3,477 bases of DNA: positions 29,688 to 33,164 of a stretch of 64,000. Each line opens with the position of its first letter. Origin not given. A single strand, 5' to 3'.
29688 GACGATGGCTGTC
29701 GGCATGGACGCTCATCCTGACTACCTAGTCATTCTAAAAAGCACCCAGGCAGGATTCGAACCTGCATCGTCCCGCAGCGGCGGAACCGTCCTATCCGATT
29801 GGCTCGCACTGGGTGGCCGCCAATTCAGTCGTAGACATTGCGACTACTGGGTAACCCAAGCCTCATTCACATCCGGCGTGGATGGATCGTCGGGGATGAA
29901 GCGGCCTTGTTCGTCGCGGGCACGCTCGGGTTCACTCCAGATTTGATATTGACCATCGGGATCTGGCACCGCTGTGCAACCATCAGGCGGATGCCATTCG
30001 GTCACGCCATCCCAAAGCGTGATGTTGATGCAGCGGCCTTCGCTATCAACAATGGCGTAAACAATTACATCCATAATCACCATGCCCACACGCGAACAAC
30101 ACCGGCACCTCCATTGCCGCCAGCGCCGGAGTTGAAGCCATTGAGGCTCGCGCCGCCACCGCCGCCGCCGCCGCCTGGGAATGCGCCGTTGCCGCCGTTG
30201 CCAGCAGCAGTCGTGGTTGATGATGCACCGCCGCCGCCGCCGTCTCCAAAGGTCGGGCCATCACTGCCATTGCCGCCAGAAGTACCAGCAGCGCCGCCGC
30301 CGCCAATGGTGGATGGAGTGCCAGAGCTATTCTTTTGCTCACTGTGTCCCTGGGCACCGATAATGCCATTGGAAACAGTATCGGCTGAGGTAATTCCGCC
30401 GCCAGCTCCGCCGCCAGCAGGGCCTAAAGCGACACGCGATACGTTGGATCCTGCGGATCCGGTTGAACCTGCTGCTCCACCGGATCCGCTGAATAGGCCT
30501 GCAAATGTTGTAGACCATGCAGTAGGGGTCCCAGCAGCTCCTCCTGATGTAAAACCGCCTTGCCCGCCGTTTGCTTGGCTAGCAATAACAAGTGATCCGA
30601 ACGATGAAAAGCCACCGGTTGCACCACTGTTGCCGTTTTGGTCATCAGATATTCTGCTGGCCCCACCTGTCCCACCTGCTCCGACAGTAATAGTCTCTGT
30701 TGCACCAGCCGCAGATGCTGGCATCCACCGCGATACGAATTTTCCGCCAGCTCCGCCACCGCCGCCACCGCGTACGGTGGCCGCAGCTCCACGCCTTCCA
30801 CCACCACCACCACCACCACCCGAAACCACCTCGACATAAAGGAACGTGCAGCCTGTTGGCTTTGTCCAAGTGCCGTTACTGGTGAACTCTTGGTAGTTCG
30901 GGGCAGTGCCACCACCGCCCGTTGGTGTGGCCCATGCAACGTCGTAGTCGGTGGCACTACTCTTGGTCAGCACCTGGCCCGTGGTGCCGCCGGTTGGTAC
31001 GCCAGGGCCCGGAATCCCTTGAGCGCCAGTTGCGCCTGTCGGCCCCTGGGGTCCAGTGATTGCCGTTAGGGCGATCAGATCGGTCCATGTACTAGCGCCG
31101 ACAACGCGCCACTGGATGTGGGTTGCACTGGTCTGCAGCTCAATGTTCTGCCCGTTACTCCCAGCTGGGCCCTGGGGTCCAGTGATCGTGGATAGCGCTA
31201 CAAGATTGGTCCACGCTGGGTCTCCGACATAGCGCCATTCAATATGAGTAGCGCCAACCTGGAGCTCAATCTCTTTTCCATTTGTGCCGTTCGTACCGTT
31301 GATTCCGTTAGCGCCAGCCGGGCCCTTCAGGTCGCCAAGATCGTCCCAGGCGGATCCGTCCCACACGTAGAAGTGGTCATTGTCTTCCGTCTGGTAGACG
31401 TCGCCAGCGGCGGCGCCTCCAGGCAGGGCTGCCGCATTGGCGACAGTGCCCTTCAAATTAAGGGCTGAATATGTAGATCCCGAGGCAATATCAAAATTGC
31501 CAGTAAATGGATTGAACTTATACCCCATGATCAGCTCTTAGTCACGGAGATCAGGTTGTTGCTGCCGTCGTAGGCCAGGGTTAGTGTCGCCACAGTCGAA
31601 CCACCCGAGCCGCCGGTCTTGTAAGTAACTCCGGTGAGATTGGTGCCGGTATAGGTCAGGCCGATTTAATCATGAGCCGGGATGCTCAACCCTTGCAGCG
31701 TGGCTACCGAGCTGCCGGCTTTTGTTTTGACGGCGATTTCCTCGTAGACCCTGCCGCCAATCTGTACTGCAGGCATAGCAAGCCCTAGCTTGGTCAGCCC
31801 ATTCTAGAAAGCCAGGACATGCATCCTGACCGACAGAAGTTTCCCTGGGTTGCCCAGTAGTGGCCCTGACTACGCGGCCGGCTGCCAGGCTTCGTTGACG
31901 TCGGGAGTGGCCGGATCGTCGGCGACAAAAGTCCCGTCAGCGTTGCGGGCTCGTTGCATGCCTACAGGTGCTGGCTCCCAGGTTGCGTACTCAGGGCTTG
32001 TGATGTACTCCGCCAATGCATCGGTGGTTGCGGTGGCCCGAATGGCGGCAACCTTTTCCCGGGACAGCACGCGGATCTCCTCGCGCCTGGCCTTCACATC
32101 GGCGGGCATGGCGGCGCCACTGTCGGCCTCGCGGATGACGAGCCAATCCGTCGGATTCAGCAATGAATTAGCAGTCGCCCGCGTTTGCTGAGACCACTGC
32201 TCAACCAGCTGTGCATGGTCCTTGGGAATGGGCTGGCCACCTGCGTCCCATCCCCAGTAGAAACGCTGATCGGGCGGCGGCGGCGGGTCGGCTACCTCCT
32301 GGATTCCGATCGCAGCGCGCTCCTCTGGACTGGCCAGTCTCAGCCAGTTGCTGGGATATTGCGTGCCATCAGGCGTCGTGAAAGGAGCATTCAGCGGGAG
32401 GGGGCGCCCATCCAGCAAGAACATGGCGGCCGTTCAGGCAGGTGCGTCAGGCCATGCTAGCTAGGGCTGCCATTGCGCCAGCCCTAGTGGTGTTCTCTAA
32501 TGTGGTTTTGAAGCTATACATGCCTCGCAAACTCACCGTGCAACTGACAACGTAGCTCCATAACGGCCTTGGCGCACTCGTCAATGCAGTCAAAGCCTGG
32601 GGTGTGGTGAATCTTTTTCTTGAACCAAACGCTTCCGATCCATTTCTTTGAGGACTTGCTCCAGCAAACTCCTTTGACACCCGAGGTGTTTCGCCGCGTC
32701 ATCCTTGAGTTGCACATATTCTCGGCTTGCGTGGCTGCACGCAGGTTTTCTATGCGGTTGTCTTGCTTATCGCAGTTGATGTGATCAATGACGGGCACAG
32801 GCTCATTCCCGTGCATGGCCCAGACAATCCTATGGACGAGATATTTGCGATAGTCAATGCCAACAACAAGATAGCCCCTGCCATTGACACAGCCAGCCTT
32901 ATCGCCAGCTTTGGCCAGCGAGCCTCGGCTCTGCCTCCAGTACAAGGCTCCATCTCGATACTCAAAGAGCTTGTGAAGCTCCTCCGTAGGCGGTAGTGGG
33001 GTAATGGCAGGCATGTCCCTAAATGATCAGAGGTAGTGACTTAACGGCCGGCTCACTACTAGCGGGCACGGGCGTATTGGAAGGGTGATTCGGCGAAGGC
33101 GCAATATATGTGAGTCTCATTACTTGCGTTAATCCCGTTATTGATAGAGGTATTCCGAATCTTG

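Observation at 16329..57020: Unusually high density of selfish genetic elements in one phage genome segment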

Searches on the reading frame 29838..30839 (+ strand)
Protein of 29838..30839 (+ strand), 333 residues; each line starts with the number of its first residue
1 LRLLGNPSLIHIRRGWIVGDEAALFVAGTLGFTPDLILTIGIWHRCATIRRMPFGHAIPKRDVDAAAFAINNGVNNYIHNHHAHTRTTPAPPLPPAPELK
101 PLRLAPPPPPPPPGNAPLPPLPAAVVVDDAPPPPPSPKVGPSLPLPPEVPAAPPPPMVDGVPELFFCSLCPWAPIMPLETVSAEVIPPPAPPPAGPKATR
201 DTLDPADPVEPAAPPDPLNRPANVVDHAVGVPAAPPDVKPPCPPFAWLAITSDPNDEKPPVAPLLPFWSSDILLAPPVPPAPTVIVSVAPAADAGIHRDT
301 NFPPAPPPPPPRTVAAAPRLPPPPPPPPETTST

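Call 21: search_protein_families(library=pfam, proteins=[window:29838-30839:+], max_evalue=0.001)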
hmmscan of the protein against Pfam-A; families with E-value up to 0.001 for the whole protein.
window:29838-30839:+ (333 aa): 0 families

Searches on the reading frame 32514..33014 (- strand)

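Call 6: search_protein_families(library=pfam, proteins=[window:32514-33014:-], max_evalue=0.01)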
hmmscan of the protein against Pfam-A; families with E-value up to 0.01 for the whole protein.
window:32514-33014:- (166 aa): 2 families
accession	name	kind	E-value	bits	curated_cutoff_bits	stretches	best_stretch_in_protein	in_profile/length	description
PF13392.12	HNH_3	-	4.4e-16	58.7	24.8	1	58-100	1-45/46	HNH endonuclease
PF00847.26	AP2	-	0.0058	17.3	33.3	0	111-160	1-53/54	AP2 domain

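Call 8: search_protein_families(library=phrogs, proteins=[window:32514-33014:-], max_evalue=0.01)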
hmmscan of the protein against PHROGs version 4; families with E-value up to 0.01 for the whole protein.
window:32514-33014:- (166 aa): 16 families
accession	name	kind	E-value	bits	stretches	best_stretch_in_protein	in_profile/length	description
phrog_99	-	DNA, RNA and nucleotide metabolism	1.5e-63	216.8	1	9-165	110-266/383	HNH endonuclease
phrog_4578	-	DNA, RNA and nucleotide metabolism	2.4e-29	102.8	1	60-165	14-121/130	HNH endonuclease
phrog_59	-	DNA, RNA and nucleotide metabolism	8e-18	66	1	41-124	171-261/423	HNH endonuclease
phrog_3593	-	DNA, RNA and nucleotide metabolism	5.9e-17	63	1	41-160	76-198/210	HNH endonuclease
phrog_959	-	DNA, RNA and nucleotide metabolism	1.3e-14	55.1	1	43-121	39-122/138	HNH endonuclease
phrog_374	-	DNA, RNA and nucleotide metabolism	6.4e-11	42.7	1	76-164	326-412/617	HNH endonuclease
phrog_36769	-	unknown function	1.6e-09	38.6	1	55-151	239-340/367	-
phrog_1492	-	DNA, RNA and nucleotide metabolism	3.6e-08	34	1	44-117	94-173/414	HNH endonuclease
phrog_30377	-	DNA, RNA and nucleotide metabolism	7.1e-08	33.5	1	53-111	5-63/82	HNH endonuclease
phrog_826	-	DNA, RNA and nucleotide metabolism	1.5e-07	32.2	1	41-109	90-166/281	HNH endonuclease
phrog_13470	-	DNA, RNA and nucleotide metabolism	0.00027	22.1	1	97-147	81-131/152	HNH endonuclease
phrog_33760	-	DNA, RNA and nucleotide metabolism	0.001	20.1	1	113-165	1-53/58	HNH endonuclease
phrog_1891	-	DNA, RNA and nucleotide metabolism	0.0011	19.5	1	47-103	151-212/255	HNH endonuclease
phrog_7545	-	DNA, RNA and nucleotide metabolism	0.0025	19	1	27-100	47-130/160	HNH endonuclease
phrog_14913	-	DNA, RNA and nucleotide metabolism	0.0053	17.8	1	53-129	40-116/149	HNH endonuclease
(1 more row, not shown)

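Call 38: search_protein_families(library=ncbifam, proteins=[window:32514-33014:-], max_evalue=1)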
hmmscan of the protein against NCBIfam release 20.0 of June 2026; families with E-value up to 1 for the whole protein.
window:32514-33014:- (166 aa): 0 families
